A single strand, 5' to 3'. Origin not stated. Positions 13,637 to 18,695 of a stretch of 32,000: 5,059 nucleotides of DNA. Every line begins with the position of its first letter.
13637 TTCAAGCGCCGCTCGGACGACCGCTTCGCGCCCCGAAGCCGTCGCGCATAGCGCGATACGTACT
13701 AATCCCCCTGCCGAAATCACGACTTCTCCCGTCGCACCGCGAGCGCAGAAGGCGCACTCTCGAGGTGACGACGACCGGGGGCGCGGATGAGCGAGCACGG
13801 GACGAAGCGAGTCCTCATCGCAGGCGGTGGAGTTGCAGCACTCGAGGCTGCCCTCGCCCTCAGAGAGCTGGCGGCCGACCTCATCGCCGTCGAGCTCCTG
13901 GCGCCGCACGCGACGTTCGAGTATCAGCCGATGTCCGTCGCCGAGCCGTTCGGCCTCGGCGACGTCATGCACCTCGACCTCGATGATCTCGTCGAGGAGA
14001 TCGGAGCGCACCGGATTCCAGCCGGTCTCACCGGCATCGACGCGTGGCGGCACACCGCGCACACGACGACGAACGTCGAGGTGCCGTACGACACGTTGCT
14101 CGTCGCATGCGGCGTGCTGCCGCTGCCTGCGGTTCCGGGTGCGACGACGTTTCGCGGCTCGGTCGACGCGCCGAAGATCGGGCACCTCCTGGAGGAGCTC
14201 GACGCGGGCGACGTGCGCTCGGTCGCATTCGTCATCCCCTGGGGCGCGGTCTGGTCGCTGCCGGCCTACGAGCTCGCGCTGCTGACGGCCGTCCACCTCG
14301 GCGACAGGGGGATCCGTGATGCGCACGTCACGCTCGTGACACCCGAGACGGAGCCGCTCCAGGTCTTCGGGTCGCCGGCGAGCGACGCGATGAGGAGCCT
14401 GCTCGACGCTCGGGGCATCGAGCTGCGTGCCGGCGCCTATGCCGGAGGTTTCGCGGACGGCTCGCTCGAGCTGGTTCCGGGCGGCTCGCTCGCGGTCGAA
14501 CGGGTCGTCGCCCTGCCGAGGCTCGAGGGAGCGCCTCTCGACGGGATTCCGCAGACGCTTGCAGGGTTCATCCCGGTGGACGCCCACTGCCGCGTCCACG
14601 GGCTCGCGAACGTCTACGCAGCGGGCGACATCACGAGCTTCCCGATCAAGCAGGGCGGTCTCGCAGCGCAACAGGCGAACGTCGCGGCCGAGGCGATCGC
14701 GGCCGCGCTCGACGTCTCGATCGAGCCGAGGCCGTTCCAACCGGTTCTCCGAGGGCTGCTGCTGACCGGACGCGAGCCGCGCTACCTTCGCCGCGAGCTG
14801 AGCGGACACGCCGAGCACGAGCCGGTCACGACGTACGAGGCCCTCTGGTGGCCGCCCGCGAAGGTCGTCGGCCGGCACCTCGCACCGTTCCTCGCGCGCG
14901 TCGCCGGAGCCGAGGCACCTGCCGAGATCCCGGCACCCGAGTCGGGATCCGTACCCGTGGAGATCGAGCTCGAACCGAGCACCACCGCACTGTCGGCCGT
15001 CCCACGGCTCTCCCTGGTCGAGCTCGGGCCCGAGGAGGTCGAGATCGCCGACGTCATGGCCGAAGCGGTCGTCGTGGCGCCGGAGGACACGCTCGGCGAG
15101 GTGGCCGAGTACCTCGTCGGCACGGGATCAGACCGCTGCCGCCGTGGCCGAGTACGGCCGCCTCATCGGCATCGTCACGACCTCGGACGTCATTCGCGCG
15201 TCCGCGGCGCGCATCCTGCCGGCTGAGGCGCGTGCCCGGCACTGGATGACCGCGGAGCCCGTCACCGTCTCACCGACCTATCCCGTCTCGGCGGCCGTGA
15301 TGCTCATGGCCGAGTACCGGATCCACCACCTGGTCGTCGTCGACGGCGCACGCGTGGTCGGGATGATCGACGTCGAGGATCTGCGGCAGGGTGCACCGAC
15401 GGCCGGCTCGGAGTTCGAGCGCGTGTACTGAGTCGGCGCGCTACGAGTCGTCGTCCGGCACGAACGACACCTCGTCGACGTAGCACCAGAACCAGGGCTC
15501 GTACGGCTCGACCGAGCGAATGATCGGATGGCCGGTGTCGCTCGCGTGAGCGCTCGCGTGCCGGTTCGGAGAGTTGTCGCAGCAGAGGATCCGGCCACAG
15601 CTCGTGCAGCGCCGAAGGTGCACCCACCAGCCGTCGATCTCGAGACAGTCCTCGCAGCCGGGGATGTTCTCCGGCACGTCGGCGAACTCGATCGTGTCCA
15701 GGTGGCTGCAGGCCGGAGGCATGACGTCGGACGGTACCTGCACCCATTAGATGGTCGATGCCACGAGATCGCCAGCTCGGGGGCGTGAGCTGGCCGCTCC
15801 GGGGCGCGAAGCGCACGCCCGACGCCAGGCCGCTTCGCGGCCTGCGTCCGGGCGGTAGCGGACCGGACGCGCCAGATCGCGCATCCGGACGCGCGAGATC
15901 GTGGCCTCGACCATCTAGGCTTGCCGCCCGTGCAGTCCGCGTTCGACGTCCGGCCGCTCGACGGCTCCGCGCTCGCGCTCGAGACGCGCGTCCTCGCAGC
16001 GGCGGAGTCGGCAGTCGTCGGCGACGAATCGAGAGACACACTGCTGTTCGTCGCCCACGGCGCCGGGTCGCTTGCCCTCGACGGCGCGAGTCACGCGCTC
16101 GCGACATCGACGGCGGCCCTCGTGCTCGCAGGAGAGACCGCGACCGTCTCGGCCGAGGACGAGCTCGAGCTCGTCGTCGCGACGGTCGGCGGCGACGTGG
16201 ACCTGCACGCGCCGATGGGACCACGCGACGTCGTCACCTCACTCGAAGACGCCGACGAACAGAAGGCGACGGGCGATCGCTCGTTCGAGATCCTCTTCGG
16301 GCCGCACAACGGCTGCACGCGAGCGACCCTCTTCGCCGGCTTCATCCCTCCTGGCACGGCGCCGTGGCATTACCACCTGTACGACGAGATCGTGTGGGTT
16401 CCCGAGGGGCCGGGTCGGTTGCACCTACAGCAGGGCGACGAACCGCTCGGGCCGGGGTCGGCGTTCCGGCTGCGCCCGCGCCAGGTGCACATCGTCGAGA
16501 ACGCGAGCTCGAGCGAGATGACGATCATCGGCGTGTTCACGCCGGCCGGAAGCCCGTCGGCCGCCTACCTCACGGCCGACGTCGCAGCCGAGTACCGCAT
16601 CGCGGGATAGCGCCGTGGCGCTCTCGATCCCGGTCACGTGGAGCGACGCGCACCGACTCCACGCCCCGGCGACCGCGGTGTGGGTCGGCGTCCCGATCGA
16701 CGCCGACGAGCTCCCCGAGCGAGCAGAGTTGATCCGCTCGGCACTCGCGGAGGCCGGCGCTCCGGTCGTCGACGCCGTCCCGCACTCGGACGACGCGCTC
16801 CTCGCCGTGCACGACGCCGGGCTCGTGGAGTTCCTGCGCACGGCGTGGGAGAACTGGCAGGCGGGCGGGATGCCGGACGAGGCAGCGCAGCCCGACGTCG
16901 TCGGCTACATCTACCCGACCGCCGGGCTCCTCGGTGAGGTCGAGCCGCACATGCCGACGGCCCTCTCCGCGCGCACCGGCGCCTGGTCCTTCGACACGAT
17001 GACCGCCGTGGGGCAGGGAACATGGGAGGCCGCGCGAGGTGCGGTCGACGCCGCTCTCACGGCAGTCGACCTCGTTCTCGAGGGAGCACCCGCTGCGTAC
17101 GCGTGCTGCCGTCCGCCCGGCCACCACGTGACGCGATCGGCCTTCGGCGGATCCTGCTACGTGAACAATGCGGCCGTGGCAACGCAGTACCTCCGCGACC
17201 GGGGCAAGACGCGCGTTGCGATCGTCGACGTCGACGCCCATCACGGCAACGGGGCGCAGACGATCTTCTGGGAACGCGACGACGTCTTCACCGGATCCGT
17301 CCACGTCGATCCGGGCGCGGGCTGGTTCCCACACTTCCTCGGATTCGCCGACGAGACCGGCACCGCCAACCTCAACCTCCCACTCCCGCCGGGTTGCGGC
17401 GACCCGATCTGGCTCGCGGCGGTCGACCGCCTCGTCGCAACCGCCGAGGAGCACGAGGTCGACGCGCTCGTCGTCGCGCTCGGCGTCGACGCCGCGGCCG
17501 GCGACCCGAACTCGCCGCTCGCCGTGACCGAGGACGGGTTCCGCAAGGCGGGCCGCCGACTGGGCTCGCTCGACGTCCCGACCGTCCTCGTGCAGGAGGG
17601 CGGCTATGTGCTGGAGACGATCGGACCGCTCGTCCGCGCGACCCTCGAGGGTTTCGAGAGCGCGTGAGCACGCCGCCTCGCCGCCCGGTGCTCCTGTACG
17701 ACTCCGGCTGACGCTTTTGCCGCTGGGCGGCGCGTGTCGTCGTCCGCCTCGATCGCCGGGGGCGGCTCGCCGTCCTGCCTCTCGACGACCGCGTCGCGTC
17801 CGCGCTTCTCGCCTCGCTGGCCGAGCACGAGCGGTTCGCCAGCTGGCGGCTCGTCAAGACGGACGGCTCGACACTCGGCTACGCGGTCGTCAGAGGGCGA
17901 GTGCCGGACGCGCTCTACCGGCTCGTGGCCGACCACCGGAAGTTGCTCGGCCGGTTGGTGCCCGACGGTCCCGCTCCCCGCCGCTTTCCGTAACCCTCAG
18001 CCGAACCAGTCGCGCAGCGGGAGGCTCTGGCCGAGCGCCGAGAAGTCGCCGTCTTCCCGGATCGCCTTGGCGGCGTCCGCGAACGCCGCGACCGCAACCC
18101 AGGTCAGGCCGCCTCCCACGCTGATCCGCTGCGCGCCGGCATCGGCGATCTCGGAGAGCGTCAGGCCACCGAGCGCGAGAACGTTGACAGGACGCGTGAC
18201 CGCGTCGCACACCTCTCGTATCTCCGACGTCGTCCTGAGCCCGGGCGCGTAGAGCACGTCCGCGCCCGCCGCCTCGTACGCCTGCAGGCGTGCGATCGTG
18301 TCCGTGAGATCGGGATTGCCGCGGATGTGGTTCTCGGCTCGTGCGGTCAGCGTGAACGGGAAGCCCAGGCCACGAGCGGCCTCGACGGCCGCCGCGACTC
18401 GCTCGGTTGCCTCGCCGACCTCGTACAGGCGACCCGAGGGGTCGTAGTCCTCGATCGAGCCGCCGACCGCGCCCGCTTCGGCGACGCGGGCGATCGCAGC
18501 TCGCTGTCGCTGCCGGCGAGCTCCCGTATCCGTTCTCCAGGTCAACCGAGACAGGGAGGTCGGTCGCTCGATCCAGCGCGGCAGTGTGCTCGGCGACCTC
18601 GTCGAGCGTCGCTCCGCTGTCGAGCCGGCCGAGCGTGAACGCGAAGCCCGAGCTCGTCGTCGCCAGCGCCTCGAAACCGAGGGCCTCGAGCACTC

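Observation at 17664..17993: Hidden DCC1-like oxidoreductase with UGA exactly at the first Cys of its CxxC motif: candidate selenoprotein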

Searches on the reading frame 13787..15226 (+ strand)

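Call 60: search_protein_families(library=pfam, proteins=[window:13787-15226:+], max_evalue=0.00001)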
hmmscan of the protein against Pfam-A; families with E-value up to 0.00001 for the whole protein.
window:13787-15226:+ (479 aa): 2 families
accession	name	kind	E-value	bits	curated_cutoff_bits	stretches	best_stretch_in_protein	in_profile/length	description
PF07992.20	Pyr_redox_2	-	1.6e-14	54.5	26.1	1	8-295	2-289/291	Pyridine nucleotide-disulphide oxidoreductase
PF00070.33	Pyr_redox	-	3.9e-06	27.7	22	0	8-36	1-29/82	Pyridine nucleotide-disulphide oxidoreductase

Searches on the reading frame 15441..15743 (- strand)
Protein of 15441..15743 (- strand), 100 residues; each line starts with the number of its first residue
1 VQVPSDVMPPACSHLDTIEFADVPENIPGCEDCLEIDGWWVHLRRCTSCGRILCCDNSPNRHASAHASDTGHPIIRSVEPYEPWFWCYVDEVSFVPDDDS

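Call 60: search_protein_families(library=pfam, proteins=[window:15441-15743:-], max_evalue=0.00001)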
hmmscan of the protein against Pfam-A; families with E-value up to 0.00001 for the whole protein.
window:15441-15743:- (100 aa): 1 family
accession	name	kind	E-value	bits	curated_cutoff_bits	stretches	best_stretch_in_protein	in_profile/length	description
PF02148.25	zf-UBP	-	8.2e-13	48.8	22.7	1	30-92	1-56/63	Zn-finger in ubiquitin-hydrolases and other protein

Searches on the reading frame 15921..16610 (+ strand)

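Call 60: search_protein_families(library=pfam, proteins=[window:15921-16610:+], max_evalue=0.00001)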
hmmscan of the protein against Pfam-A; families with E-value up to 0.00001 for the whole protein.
window:15921-16610:+ (229 aa): 2 families
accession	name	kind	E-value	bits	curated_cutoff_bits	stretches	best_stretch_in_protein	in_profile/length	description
PF07883.17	Cupin_2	-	2.8e-10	40.2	27.2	1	143-205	6-69/70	Cupin domain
PF02311.25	AraC_binding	-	7.7e-08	32.6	21.1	0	145-196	15-65/135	AraC-like ligand binding domain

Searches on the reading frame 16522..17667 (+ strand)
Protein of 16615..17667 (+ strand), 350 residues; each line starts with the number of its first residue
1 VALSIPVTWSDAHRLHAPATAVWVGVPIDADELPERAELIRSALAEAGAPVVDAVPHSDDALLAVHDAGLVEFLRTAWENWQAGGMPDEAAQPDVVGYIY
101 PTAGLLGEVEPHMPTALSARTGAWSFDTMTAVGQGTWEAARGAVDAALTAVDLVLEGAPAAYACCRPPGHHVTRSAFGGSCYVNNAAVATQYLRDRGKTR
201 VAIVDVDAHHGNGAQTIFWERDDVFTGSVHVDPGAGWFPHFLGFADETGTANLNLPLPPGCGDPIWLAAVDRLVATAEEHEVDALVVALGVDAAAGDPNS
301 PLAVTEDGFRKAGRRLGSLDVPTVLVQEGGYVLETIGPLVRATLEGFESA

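Call 4: search_protein_families(library=pfam, proteins=[window:16615-17664:+], max_evalue=1)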
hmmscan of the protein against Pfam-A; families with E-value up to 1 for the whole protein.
window:16615-17664:+ (350 aa): 1 family
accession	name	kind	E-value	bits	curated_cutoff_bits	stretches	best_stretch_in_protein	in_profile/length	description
PF00850.24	Hist_deacetyl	-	3.3e-62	211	27.9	1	33-345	4-296/298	Histone deacetylase domain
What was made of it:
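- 16615..17667 (+): Upstream histone-deacetylase-family gene. Its TGA stop overlaps the GTG start of the selenoprotein gene (GTGA), so the two are probably co-transcribed. PF00850, E=3.3e-62 (call 4).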

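Call 75: find_encoding_contigs(protein=window:16615-17667:+, flank=1000, max_places=5)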
Protein window:16615-17667:+ (350 aa): no gene with exactly this product is on record in the collection.
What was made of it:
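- Tried and rejected: The deacetylase protein is not on record (call 75).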

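Call 79: search_protein_families(library=pfam, alignment_id=A7, max_evalue=0.00001)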
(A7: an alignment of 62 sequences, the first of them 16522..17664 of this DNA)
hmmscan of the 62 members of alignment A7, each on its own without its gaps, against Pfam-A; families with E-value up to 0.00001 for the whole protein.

A. member 1, window:16522-17664:+ (381 aa): 1 family
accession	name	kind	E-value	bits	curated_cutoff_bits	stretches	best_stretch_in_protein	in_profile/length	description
PF00850.24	Hist_deacetyl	-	4.4e-62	210.5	27.9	1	64-376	4-296/298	Histone deacetylase domain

B. families by the number of members that match (of 62 scanned): 21 families
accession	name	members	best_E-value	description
PF13489.12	Methyltransf_23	11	4.5e-21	Methyltransferase domain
PF13649.12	Methyltransf_25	11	3.8e-18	Methyltransferase domain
PF08241.18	Methyltransf_11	11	5.5e-18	Methyltransferase domain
PF08242.18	Methyltransf_12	11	1.1e-12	Methyltransferase domain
PF13847.12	Methyltransf_31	10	1.2e-30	Methyltransferase domain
PF07883.17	Cupin_2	10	2.3e-11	Cupin domain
PF00850.24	Hist_deacetyl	9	9.2e-65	Histone deacetylase domain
PF04188.19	Mannosyl_trans2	6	5.7e-10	Mannosyltransferase (PIG-V)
PF13231.12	PMT_2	3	4.1e-08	Dolichyl-phosphate-mannose-protein mannosyltransferase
PF00155.27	Aminotran_1_2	2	8.7e-42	Aminotransferase class I and II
PF06439.18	3keto-disac_hyd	1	1.2e-43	3-keto-disaccharide hydrolase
PF00578.27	AhpC-TSA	1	1.5e-30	AhpC/TSA family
PF04055.27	Radical_SAM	1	3.9e-21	Radical SAM superfamily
PF08570.15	DUF1761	1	3.3e-20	Protein of unknown function (DUF1761)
PF08534.16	Redoxin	1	2.1e-13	Redoxin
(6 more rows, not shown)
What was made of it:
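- Tried and rejected: Upstream genes vary: methyltransferase 11, cupin 10 and deacetylase 9 of 62 loci (call 79).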

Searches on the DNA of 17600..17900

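Call 46: search_rna_families(source=window, start=17600, end=17900, threshold=evalue, max_evalue=10)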
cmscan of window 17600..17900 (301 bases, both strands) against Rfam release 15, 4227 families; matches with E-value up to 10: 1.
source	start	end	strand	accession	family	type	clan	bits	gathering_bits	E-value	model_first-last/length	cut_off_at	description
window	17613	17665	+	RF01665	P13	Gene; sRNA;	-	17.5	70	2.1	1-76/76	no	Pseudomonas sRNA P13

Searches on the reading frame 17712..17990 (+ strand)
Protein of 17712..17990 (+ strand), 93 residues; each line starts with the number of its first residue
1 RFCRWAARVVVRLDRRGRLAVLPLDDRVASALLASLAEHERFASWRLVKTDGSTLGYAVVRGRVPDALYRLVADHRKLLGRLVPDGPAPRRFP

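Call 4: search_protein_families(library=pfam, proteins=[window:17712-17990:+], max_evalue=1)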
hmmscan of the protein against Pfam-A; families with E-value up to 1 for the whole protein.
window:17712-17990:+ (93 aa): 2 families
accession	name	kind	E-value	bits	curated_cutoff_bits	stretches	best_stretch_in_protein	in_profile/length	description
PF04134.17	DCC1-like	-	0.00085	21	27.8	1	2-48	9-56/113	DCC1-like thiol-disulfide oxidoreductase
PF18370.7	RGI_lyase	-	0.073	13.9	27.8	1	32-62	10-40/86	Rhamnogalacturonan I lyases beta-sheet domain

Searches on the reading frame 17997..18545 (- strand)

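Call 60: search_protein_families(library=pfam, proteins=[window:17997-18545:-], max_evalue=0.00001)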
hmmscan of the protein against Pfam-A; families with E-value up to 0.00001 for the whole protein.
window:17997-18545:- (182 aa): 1 family
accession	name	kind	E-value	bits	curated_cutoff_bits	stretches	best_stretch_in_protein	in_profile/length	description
PF13714.12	PEP_mutase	-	7.1e-39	134.2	31.5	1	11-162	84-239/240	Phosphoenolpyruvate phosphomutase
